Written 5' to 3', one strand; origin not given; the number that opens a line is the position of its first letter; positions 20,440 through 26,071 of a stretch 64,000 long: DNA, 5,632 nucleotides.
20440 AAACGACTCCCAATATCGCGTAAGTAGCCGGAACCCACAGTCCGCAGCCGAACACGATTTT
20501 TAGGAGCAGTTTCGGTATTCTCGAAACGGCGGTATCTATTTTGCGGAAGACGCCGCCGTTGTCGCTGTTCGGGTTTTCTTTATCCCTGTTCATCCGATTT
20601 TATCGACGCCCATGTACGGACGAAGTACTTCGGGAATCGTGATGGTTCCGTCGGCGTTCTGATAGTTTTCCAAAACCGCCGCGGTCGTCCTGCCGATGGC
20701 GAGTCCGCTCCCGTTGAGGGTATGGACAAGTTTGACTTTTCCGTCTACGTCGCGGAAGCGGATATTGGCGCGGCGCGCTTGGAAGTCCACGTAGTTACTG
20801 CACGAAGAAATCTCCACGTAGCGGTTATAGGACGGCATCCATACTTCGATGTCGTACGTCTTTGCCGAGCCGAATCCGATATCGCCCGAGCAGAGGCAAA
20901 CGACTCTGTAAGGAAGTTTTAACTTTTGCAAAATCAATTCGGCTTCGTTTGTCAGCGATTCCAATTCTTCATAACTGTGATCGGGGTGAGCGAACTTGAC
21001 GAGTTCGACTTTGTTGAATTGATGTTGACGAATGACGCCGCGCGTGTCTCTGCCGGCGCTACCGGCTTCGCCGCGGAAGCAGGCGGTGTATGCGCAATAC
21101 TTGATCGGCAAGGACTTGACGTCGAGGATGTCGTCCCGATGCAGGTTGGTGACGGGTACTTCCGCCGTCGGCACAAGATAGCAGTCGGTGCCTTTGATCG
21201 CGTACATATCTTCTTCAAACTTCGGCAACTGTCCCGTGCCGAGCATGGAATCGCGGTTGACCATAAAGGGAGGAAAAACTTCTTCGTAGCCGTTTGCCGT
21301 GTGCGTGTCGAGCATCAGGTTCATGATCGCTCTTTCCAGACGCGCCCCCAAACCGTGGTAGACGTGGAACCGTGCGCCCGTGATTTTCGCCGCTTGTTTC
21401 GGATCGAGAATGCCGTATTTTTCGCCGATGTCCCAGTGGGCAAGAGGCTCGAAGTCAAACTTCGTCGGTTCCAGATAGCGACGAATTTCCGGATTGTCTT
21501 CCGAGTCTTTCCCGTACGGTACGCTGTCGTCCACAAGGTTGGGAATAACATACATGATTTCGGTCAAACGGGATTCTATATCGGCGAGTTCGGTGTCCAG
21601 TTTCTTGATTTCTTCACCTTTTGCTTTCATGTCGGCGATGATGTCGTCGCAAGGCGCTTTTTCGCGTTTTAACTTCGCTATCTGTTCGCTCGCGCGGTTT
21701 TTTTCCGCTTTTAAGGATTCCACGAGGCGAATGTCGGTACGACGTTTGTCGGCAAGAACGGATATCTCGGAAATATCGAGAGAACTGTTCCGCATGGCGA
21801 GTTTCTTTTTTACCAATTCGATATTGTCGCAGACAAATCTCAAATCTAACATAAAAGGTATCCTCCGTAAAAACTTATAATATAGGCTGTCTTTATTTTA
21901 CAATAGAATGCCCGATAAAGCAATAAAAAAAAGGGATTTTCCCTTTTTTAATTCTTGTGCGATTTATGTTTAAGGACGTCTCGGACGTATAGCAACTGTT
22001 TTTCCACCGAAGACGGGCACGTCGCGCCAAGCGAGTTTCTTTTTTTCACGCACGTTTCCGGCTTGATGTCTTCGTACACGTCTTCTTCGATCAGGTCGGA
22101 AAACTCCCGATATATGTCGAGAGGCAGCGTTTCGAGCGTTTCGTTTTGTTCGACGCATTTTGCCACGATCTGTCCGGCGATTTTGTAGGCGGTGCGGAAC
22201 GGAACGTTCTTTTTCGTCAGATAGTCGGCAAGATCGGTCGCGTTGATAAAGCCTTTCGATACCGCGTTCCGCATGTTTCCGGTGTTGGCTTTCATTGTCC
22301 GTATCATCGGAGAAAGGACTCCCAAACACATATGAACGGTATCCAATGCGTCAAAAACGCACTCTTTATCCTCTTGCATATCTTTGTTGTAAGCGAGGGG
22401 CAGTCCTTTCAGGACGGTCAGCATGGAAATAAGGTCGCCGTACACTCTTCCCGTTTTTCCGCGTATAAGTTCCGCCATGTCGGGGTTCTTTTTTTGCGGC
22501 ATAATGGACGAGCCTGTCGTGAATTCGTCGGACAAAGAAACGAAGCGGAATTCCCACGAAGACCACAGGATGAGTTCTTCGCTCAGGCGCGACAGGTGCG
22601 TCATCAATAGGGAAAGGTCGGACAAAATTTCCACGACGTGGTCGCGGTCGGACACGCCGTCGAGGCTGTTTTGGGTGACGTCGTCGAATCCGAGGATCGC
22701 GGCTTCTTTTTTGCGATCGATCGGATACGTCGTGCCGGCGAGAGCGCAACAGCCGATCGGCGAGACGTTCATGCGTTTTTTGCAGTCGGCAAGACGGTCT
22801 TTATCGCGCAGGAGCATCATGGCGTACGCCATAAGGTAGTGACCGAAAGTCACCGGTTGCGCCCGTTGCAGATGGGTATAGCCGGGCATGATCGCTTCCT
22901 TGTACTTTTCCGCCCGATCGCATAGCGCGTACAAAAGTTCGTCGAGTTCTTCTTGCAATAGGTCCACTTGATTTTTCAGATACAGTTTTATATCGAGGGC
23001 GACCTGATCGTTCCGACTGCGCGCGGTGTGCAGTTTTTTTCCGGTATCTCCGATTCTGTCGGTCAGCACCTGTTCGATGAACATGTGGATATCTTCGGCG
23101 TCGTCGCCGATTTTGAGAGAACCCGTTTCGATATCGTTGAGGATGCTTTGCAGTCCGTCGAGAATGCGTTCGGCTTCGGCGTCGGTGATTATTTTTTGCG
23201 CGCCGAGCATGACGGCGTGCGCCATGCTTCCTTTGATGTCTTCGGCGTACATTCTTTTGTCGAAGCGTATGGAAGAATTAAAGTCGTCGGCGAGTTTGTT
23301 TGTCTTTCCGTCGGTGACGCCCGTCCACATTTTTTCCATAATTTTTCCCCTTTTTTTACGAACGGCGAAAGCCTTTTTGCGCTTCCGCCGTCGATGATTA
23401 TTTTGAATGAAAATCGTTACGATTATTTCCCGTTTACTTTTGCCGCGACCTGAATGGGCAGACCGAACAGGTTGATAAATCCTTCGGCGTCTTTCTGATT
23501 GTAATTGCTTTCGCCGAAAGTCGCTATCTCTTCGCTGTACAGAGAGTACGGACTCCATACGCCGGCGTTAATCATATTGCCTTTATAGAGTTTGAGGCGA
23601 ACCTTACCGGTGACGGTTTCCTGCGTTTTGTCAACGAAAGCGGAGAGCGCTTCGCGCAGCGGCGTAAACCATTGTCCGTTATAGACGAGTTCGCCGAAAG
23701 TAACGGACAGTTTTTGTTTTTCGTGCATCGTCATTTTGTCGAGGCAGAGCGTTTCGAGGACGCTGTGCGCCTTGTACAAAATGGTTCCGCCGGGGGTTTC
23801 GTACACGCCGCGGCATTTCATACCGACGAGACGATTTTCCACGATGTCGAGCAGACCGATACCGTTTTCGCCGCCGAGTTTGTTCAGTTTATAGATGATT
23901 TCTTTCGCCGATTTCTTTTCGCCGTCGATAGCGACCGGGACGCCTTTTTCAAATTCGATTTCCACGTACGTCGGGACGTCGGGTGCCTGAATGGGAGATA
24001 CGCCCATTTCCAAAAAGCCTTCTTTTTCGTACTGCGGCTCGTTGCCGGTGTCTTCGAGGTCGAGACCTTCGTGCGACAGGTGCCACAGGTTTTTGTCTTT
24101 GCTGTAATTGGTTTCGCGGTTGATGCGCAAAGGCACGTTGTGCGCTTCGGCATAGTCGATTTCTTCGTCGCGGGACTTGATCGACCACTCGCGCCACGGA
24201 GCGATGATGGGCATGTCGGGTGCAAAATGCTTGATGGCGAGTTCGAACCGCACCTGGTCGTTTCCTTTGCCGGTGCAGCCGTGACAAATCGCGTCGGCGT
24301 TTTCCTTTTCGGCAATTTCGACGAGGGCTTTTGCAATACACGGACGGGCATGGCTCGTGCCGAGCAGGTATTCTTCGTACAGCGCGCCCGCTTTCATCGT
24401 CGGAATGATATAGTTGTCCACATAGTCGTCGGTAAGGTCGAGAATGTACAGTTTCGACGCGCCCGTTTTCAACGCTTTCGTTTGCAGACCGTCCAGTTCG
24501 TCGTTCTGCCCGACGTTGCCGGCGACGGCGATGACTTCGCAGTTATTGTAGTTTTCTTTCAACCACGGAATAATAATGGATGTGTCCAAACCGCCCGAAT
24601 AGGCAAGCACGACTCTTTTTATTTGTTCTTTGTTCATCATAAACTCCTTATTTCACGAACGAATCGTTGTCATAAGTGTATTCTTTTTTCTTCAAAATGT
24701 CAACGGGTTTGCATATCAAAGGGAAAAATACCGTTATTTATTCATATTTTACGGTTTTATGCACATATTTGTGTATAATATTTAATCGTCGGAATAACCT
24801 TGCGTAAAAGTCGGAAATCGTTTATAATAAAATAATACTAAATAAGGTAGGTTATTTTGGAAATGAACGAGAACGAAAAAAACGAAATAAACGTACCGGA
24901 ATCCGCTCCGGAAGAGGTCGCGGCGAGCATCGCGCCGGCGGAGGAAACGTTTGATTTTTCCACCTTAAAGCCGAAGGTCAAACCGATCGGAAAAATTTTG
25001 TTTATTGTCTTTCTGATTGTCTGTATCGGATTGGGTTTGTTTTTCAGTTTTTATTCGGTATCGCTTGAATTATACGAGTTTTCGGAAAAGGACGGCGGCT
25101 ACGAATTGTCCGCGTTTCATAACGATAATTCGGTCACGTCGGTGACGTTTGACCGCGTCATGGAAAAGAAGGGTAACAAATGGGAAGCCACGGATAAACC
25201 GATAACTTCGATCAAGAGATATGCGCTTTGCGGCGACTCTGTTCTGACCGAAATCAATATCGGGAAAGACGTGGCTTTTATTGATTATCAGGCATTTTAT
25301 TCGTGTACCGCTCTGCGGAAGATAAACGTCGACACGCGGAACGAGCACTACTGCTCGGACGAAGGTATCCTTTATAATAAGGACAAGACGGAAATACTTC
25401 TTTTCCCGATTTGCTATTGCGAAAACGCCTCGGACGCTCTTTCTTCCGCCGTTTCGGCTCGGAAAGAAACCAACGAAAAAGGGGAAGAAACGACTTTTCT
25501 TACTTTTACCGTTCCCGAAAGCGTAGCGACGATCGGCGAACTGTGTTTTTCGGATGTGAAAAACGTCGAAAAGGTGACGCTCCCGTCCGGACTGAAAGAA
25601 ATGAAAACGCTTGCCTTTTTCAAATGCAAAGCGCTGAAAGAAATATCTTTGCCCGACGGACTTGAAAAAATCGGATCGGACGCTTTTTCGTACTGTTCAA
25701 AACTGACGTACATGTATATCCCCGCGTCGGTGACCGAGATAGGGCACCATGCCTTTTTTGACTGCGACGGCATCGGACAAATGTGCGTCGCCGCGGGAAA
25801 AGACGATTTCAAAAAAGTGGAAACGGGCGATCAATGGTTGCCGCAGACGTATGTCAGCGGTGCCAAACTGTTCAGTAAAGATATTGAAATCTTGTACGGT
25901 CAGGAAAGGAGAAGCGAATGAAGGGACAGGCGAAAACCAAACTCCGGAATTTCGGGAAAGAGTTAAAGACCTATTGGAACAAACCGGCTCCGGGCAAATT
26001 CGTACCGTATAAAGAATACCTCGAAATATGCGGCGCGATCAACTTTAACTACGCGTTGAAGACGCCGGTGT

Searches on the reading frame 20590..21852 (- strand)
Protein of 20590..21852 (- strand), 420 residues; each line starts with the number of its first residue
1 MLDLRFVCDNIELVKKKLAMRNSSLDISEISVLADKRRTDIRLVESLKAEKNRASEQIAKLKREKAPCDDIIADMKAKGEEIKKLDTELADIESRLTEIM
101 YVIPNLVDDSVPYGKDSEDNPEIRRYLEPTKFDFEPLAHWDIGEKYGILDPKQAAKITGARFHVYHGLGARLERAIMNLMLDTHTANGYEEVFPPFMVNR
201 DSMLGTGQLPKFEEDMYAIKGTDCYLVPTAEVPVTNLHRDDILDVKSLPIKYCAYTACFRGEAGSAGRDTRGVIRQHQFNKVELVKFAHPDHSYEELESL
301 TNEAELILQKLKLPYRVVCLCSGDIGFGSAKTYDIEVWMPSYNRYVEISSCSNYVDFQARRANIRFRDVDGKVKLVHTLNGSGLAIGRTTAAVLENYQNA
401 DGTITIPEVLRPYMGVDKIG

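Call 65: search_protein_families(library=pfam, proteins=[window:20590-21852:-], max_evalue=0.001)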
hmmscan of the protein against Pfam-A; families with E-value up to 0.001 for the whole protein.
window:20590-21852:- (420 aa): 2 families
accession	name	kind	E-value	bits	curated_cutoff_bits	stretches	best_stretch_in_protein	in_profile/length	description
PF00587.30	tRNA-synt_2b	-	9.1e-42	143.6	29.3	1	222-397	9-179/179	tRNA synthetase class II core domain (G, H, P, S and T)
PF02403.27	Seryl_tRNA_N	-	4.6e-22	78.7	28.2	1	1-107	1-108/108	Seryl-tRNA synthetase N-terminal domain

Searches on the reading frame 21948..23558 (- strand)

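Call 8: search_protein_families(library=pfam, proteins=[window:21948-23558:-], max_evalue=0.001)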
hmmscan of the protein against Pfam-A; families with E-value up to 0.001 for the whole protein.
window:21948-23558:- (536 aa): 2 families
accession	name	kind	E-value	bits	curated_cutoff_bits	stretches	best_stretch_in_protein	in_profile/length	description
PF00206.25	Lyase_1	-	1.7e-76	258.1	27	1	83-374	4-312/312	Lyase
PF14698.11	ASL_C2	-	7.4e-26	90.8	27.3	1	437-505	1-69/69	Argininosuccinate lyase C-terminal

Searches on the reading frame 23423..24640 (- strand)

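Call 8: search_protein_families(library=pfam, proteins=[window:23423-24640:-], max_evalue=0.001)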
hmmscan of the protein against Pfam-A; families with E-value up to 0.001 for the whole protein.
window:23423-24640:- (405 aa): 2 families
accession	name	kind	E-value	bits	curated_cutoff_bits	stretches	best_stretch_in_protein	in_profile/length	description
PF20979.2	Arginosuc_syn_C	-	2.8e-74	249.9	27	1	179-398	1-218/219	Arginosuccinate synthase C-terminal domain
PF00764.25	Arginosuc_synth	-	1.6e-63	214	27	1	9-170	1-162/162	Arginosuccinate synthase N-terminal HUP domain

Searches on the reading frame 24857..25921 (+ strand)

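Call 8: search_protein_families(library=pfam, proteins=[window:24857-25921:+], max_evalue=0.001)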
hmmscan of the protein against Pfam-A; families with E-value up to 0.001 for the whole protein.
window:24857-25921:+ (354 aa): 1 family
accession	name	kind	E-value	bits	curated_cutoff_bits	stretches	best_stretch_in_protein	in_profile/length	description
PF13306.12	LRR_5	-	9.5e-32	110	27.7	2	214-306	13-103/127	BspA type Leucine rich repeat region (6 copies)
